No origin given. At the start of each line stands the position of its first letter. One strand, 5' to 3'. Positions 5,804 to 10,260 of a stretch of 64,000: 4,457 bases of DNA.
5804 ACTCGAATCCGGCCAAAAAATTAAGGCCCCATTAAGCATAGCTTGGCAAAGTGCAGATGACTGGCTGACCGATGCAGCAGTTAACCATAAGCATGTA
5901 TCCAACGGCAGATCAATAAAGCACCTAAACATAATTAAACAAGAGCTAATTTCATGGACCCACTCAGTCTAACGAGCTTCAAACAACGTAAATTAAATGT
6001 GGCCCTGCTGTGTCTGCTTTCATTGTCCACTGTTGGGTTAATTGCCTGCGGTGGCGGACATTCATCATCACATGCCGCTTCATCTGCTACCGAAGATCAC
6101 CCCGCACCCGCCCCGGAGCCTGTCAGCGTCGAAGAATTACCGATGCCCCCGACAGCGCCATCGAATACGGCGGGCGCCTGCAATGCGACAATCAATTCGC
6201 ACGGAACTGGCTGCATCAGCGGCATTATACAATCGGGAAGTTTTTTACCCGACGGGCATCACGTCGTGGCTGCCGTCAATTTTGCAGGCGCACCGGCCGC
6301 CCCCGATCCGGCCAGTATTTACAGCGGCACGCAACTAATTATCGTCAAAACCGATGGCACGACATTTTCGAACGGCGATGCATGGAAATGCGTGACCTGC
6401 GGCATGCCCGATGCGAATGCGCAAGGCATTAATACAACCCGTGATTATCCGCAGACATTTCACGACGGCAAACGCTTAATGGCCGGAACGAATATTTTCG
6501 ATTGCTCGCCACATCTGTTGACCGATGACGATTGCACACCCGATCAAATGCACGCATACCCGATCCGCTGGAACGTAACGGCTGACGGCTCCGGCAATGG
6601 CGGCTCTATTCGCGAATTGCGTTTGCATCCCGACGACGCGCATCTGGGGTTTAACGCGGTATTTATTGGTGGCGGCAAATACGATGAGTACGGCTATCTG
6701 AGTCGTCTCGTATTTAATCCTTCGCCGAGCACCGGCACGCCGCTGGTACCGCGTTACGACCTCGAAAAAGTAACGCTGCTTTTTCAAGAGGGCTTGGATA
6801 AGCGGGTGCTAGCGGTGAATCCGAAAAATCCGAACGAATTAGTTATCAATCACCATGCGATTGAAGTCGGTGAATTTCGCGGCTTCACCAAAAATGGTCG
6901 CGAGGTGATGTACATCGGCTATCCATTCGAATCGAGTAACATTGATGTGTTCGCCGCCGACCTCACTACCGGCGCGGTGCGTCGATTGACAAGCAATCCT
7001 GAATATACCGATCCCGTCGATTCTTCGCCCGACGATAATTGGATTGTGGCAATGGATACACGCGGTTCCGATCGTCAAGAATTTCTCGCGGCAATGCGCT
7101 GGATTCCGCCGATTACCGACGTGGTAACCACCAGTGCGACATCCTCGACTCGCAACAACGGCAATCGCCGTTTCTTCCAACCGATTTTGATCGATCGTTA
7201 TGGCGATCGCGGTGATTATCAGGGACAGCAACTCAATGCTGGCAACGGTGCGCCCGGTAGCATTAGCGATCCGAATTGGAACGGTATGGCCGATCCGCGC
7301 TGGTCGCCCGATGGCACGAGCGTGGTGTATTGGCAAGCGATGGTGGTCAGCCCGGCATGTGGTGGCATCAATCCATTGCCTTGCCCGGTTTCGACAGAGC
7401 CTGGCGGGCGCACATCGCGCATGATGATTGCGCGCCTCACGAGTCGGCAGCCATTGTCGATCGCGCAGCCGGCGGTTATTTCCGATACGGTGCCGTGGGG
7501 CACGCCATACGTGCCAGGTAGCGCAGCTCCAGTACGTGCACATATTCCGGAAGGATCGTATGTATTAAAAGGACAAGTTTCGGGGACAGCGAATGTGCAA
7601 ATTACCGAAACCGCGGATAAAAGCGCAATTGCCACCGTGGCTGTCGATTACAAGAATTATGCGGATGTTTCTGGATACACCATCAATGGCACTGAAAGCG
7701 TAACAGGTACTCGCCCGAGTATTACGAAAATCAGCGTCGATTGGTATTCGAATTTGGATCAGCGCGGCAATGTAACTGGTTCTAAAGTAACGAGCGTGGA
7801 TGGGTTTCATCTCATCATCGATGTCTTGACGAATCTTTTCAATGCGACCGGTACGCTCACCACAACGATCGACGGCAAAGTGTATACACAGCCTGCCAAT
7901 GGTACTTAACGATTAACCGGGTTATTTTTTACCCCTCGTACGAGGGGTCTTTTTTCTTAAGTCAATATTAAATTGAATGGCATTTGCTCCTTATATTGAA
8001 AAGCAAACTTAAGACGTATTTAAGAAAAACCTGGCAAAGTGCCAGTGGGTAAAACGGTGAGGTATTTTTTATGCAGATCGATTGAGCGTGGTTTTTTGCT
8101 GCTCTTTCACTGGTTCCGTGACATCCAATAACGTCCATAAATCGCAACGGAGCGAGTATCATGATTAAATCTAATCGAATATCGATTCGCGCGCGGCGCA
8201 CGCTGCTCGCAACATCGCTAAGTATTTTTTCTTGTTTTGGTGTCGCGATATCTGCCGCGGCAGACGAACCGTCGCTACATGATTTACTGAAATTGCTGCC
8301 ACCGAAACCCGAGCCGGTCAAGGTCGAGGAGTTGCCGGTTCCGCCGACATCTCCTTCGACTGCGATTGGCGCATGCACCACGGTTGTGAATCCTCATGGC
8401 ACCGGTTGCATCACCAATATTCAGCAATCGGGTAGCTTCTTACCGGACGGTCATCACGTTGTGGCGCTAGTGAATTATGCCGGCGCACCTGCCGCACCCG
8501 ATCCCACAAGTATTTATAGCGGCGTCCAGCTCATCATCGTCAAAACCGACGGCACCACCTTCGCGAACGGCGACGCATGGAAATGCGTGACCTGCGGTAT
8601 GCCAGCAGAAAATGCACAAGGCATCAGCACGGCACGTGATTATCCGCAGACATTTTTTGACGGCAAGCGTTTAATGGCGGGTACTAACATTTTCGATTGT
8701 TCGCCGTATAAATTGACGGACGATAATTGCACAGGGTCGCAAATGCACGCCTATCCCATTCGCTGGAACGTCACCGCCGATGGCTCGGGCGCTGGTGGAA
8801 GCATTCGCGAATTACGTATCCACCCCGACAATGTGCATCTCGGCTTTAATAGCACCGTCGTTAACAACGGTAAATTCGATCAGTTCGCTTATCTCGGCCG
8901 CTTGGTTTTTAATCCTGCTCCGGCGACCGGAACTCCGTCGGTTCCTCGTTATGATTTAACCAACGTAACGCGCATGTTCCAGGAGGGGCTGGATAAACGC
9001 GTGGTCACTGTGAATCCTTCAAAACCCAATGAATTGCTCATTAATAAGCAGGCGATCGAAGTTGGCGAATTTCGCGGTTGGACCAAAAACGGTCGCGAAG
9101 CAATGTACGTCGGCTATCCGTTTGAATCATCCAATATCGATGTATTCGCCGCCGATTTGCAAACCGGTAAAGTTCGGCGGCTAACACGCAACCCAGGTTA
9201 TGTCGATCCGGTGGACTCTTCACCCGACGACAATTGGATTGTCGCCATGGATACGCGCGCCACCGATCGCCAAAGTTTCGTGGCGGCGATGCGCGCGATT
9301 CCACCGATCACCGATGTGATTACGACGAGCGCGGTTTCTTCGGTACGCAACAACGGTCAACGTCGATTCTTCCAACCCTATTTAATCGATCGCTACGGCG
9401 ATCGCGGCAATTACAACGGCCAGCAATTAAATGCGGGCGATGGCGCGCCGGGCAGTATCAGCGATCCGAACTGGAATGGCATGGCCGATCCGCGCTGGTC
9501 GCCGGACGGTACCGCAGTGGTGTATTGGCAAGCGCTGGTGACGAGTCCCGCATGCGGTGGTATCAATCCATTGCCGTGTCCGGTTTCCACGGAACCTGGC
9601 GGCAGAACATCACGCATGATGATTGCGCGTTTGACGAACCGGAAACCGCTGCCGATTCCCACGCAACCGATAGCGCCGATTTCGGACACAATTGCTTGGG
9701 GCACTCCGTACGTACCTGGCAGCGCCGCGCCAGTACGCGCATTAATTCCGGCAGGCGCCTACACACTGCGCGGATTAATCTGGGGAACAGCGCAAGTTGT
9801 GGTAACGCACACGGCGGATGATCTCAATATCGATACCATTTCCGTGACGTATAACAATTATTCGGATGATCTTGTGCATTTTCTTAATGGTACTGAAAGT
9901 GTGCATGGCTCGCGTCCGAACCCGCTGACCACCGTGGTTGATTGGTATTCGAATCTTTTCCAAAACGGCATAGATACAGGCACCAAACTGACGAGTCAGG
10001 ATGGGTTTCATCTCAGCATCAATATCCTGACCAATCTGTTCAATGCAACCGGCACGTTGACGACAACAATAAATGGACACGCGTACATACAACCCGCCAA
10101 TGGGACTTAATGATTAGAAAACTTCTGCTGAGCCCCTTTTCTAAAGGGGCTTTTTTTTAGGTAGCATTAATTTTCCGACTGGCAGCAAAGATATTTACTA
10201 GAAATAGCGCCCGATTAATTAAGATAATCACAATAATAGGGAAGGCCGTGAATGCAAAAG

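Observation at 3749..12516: Uncharacterised envelope module: two-component system, tandem duplicated Cys-rich beta-propeller exoproteins and a TonB-dependent receptor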

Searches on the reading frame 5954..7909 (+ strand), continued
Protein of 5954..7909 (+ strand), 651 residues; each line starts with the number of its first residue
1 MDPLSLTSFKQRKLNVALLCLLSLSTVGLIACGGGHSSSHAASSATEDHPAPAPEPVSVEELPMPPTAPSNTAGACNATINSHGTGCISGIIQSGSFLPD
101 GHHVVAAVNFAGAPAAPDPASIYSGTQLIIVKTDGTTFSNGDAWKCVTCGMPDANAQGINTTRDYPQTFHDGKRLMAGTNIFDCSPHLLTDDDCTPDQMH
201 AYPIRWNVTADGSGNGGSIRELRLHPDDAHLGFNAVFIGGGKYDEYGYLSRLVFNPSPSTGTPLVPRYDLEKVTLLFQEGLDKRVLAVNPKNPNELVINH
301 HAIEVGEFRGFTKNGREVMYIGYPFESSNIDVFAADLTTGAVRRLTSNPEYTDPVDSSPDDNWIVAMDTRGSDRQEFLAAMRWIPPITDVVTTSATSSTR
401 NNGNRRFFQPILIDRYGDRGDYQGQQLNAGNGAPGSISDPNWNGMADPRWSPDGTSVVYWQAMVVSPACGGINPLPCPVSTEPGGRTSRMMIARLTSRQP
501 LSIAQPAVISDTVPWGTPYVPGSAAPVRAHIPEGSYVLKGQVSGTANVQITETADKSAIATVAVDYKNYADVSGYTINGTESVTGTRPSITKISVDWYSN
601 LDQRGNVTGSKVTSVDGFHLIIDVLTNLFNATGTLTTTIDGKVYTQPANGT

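Call 45: find_encoding_contigs(protein=P0012, flank=10000, max_places=3)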
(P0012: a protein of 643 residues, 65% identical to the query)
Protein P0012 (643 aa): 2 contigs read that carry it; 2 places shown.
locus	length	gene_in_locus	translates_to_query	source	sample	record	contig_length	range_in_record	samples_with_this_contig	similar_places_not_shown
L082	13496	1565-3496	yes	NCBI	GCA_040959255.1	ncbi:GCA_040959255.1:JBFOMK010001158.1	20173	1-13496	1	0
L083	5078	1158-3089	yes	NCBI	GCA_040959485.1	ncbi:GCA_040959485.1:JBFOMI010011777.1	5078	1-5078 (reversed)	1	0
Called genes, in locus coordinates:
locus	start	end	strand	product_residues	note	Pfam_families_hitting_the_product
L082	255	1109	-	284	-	PF23441:SDR, PF00106:adh_short, PF08659:KR, PF13561:adh_short_C2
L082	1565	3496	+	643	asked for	-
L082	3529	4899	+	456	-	PF00232:Glyco_hydro_1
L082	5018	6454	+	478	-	PF03721:UDPG_MGDP_dh_N, PF03807:F420_oxidored (faint), PF00984:UDPG_MGDP_dh, PF03720:UDPG_MGDP_dh_C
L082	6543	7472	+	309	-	PF01073:3Beta_HSD (faint), PF01370:Epimerase, PF02719:Polysacc_synt_2 (faint), PF04321:RmlD_sub_bind (weak), PF07993:NAD_binding_4 (faint), PF16363:GDP_Man_Dehyd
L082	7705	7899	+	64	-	-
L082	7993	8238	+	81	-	-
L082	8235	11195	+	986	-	PF07959:Fucose_pyrophosphorylase, PF00288:GHMP_kinases_N, PF08544:GHMP_kinases_C (weak)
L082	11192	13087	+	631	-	PF14052:Caps_assemb_Wzi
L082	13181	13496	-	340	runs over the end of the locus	PF00056:Ldh_1_N (weak), PF01073:3Beta_HSD, PF01370:Epimerase, PF02719:Polysacc_synt_2, PF07993:NAD_binding_4, PF16363:GDP_Man_Dehyd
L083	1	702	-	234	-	?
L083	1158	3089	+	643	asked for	-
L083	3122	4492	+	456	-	PF00232:Glyco_hydro_1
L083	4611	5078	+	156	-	?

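Call 46: search_protein_representatives(protein=window:5954-7906:+)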
Query: 651 residues. Proteins with E-value up to 0.001 (for the whole library): 441; up to 1e-10: 314; up to 1e-30: 145. The best 150 are listed.
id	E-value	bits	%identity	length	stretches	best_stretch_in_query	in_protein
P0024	1.5e-273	925.7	67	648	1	49-650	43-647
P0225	2.1e-204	697.2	53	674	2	159-651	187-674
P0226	3.3e-201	686.7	53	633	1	28-651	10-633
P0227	2.3e-200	683.9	57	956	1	44-632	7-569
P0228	1.5e-187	641.5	53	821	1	48-650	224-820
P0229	1.2e-182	625.3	55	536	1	104-650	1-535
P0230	1.4e-180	618.5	49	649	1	35-651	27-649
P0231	4.3e-180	616.9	54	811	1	46-649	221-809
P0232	6.7e-177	606.3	53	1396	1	47-650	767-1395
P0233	4.4e-175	600.3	49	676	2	244-647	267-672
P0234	2.7e-174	597.8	52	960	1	39-650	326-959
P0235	2.1e-166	571.7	49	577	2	48-365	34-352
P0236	1.4e-159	549.1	47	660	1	24-649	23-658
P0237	8.6e-158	543.2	58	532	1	47-446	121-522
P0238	1.8e-157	542.1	57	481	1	33-475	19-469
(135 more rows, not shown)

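Call 90: find_encoding_contigs(protein=P0003, flank=5000, max_places=2)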
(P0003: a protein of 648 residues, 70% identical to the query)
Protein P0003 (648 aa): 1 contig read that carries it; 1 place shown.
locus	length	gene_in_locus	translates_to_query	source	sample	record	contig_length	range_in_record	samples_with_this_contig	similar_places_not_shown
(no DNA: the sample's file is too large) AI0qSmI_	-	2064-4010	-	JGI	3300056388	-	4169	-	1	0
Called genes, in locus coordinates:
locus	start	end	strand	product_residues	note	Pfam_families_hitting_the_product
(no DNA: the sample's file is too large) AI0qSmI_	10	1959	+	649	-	PF01011:PQQ, PF13360:PQQ_2, PF13570:Beta-prop_ACSF4 (faint), PF13360:PQQ_2 (weak)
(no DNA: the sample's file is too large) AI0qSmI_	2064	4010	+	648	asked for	-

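Call 91: find_encoding_contigs(protein=P0004, flank=5000, max_places=2)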
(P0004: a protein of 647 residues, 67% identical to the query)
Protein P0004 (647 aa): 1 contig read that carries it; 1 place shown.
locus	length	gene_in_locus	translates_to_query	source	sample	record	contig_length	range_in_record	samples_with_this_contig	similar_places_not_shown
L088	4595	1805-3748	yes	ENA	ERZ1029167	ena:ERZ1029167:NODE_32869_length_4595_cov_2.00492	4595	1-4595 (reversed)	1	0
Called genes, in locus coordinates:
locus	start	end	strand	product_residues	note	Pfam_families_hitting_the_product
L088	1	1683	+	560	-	?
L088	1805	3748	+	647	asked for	-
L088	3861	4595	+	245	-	?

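Call 92: search_protein_families(library=pfam, proteins=[L088:1-1683:+, L088:3861-4595:+, L065:8202-9827:+, L046:9080-9994:-, L050:8405-9868:+, L047:9035-10072:-, L081:2929-4431:+], max_evalue=0.001)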
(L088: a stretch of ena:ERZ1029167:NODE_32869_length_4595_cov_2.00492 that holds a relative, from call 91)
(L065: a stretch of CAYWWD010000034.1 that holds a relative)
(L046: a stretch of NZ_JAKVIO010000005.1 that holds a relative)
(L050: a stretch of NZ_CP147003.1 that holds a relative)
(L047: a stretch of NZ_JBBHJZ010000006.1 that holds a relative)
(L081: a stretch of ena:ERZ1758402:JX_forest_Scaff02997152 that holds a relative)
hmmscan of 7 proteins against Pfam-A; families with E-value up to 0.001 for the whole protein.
L088:1-1683:+ (560 aa): 1 family
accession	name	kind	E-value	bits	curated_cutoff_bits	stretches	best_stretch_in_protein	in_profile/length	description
PF00593.30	TonB_dep_Rec_b-barrel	-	5.3e-38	132.4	27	1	31-505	50-422/436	TonB dependent receptor-like, beta-barrel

L088:3861-4595:+ (245 aa): 0 families

L065:8202-9827:+ (542 aa): 1 family
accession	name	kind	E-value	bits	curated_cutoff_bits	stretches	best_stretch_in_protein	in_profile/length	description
PF20091.5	Abhydrolase_10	-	2.5e-79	267.7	23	1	84-520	7-429/429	Alpha/beta hydrolase domain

L046:9080-9994:- (305 aa): 0 families

L050:8405-9868:+ (488 aa): 2 families
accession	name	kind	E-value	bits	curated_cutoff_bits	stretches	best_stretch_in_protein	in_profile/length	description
PF19328.4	DAP_DH_C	-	6.5e-10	39.4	23.3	1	342-482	63-192/206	2,4-diaminopentanoate dehydrogenase C-terminal domain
PF01113.26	DapB_N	-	2e-05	25.1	25.6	1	155-218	8-71/124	Dihydrodipicolinate reductase, N-terminus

L047:9035-10072:- (346 aa): 0 families

L081:2929-4431:+ (500 aa): 1 family
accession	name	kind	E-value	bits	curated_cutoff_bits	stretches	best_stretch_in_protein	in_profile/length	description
PF08309.17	LVIVD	-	2.3e-07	30.5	20.2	0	222-242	20-40/42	LVIVD repeat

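Call 95: find_encoding_contigs(protein=P0008, flank=10000, max_places=1)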
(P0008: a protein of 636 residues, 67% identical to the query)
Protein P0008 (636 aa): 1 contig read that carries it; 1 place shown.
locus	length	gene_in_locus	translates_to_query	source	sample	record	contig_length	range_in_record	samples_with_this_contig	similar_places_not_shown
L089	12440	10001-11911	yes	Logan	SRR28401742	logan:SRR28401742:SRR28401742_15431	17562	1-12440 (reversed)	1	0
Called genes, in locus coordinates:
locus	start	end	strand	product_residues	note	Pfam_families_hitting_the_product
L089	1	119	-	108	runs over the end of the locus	PF24696:UGSC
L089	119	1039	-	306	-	PF00890:FAD_binding_2 (faint), PF01134:GIDA (faint), PF01266:DAO (weak), PF07992:Pyr_redox_2, PF12831:FAD_oxidored, PF13450:NAD_binding_8, PF13738:Pyr_redox_3, PF00070:Pyr_redox (weak), +2 more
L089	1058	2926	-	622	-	PF00009:GTP_EFTU, PF01926:MMR_HSR1 (faint), PF25461:Beta-barrel_SelB (weak), PF09107:WHD_3rd_SelB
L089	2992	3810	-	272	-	PF01261:AP_endonuc_2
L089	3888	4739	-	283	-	PF00106:adh_short, PF13561:adh_short_C2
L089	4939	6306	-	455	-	PF00232:Glyco_hydro_1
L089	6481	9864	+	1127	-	PF17132:Glyco_hydro_106, PF22666:Glyco_hydro_2_N2 (weak)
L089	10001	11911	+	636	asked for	-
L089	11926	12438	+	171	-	?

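Call 96: find_encoding_contigs(protein=P0010, flank=10000, max_places=1)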
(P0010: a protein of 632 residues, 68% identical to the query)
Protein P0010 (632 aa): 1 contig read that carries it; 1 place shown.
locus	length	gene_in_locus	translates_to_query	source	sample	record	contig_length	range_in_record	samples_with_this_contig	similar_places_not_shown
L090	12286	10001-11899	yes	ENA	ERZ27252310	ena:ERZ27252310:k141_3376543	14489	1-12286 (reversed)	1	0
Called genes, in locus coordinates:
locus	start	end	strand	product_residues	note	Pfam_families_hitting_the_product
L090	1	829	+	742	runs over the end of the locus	PF01011:PQQ, PF13360:PQQ_2 (weak), PF13570:Beta-prop_ACSF4 (faint), PF13360:PQQ_2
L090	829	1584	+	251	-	PF13385:Laminin_G_3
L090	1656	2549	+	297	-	PF00126:HTH_1, PF03466:LysR_substrate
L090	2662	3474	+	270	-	PF03737:RraA-like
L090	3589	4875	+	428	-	PF10282:Lactonase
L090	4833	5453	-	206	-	PF00440:TetR_N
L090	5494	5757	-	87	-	-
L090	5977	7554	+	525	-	-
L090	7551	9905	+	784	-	PF07715:Plug, PF00593:TonB_dep_Rec_b-barrel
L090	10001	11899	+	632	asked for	-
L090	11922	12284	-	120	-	?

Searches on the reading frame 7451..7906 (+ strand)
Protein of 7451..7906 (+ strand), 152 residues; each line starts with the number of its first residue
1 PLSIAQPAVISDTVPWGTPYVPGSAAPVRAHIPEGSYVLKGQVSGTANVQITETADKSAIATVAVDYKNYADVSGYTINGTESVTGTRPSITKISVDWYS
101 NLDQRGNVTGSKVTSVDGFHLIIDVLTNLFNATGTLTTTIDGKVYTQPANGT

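Call 85: predict_structure(alignment_id=A4)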
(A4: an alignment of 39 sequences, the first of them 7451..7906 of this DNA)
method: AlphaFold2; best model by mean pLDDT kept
length: 152 residues; sequences in the alignment: 39
mean_pLDDT: 83.6   pTM: 0.72
mean pLDDT of the five models: 83.6, 82.9, 80.8, 80.3, 79.0
residues with pLDDT >= 90: 81; 70-90: 44; 50-70: 16; < 50: 11
segments of 3 or more residues with pLDDT < 50: 13-17
pLDDT, mean of each block of 10 residues (from residue 1): 50 51 69 84 86 86 95 90 94 94 95 96 86 94 87 67
secondary structure, 60 per line:
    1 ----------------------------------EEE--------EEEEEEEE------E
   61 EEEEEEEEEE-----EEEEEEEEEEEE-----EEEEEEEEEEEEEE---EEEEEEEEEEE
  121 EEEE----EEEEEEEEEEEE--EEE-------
elements in order: E35-37 E46-53 E60-70 E76-87 E93-106 E110-124 E129-140 E143-145

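Call 88: fold_search(model_id=the predicted structure, library=pdb)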
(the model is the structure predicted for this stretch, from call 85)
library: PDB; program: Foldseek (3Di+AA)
matches with E <= 10: 303; with E <= 0.001: 0
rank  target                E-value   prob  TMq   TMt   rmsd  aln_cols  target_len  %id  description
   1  7m8j_A                3.1e-01  0.04  0.11  0.09  18.3       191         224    8  SARS-CoV-2 S-NTD + Fab CM25 (released 2021-05-19)
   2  6yfc_AA               3.6e-01  0.47  0.26  0.31  15.4       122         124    7  Virus-like particle of bacteriophage AVE019 (released 2020-09-02)
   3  1vpr                  3.9e-01  0.11  0.14  0.08  13.9       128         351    8  Crystal structure of a luciferase domain from the dinoflagellate Lingulodinium polyedrum (released 2005-02-08)
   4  7sfp                  6.9e-01  0.13  0.22  0.22  12.8       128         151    8  Crystal structure of OssO, a spirocyclase involved in the biosynthesis of ossamycin (released 2022-08-17)
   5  9q0a_B                6.9e-01  0.11  0.21  0.20  11.0       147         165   10  CTX-M-14 WT in complex with BLIP E73W (released 2025-11-05)
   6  3f9d_A                6.9e-01  0.10  0.16  0.18  14.9       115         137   11  Crystal structure of the R132K:R111L:T54E mutant of cellular retinoic acid-binding protein II complexed with C15-aldeh (released 2009-10-27)
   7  7sj0_A                6.9e-01  0.04  0.13  0.10  17.6       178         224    9  Antibody A7V3 bound to N-terminal domain of the spike (released 2022-11-16)
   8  7qqf_A                7.2e-01  0.14  0.20  0.07  15.7       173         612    7  Crystal structure of unliganded MYORG (released 2022-08-31)
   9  7sns_C                7.2e-01  0.09  0.17  0.16  13.2       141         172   12  1.55A Resolution Structure of NanoLuc Luciferase (released 2022-11-16)
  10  4jf7_A                9.3e-01  0.11  0.19  0.07  14.9       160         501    9  Structure of the parainfluenza virus 5 (PIV5) hemagglutinin-neuraminidase (HN) ectodomain (released 2013-09-04)
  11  7oxx_C                9.7e-01  0.09  0.17  0.18  13.7       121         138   13  CrabP2 mutant R30AK31A (released 2022-07-13)
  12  8aqh_B                1.0e+00  0.06  0.15  0.14  13.3       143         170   13  NanoLuc-Y94A luciferase mutant (released 2023-08-23)
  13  2frs_A                1.1e+00  0.05  0.13  0.16  15.2       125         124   12  Crystal structure of the f15w mutant of apo-cellular retinoic acid binding protein type ii at 1.51 angstroms resolutio (released 2006-09-19)
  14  7qqh_B                1.1e+00  0.14  0.19  0.06  13.1       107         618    6  Crystal structure of MYORG (D520N) in complex with Gal-a1,4-Glc (released 2022-08-31)
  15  3c4o_B                1.1e+00  0.08  0.19  0.18  11.1       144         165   11  Crystal Structure of the SHV-1 Beta-lactamase/Beta-lactamase inhibitor protein (BLIP) E73M/S130K/S146M complex (released 2008-05-27)
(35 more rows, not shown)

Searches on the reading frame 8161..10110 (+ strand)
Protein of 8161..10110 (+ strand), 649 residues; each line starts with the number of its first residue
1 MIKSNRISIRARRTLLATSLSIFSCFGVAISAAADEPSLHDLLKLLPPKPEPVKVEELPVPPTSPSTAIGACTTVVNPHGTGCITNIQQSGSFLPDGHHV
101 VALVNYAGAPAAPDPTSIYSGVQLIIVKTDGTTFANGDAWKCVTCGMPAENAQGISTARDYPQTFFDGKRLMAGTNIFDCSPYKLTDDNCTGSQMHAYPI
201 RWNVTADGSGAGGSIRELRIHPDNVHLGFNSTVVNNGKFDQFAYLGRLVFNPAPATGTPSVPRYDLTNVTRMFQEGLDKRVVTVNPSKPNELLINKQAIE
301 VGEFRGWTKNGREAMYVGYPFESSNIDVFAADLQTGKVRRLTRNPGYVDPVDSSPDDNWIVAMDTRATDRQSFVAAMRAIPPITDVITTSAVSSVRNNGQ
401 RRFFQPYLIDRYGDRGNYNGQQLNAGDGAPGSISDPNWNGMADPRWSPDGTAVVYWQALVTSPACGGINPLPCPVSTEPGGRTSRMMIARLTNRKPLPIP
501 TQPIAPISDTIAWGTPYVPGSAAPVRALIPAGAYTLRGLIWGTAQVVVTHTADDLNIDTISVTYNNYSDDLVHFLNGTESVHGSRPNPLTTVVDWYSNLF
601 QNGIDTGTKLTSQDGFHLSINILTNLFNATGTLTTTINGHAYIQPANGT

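Call 6: search_protein_families(library=pfam, proteins=[window:8161-10110:+], max_evalue=0.01)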
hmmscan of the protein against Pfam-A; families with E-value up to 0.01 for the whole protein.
window:8161-10110:+ (649 aa): 0 families

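Call 8: search_protein_families(library=ncbifam, proteins=[window:8161-10110:+], max_evalue=1)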
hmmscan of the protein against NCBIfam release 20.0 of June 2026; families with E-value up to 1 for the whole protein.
window:8161-10110:+ (649 aa): 1 family
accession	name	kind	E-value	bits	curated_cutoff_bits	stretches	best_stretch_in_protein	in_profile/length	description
TIGR02800.1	propeller_TolB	equivalog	0.0029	16.6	343.15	1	307-360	198-249/418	Tol-Pal system beta propeller repeat protein TolB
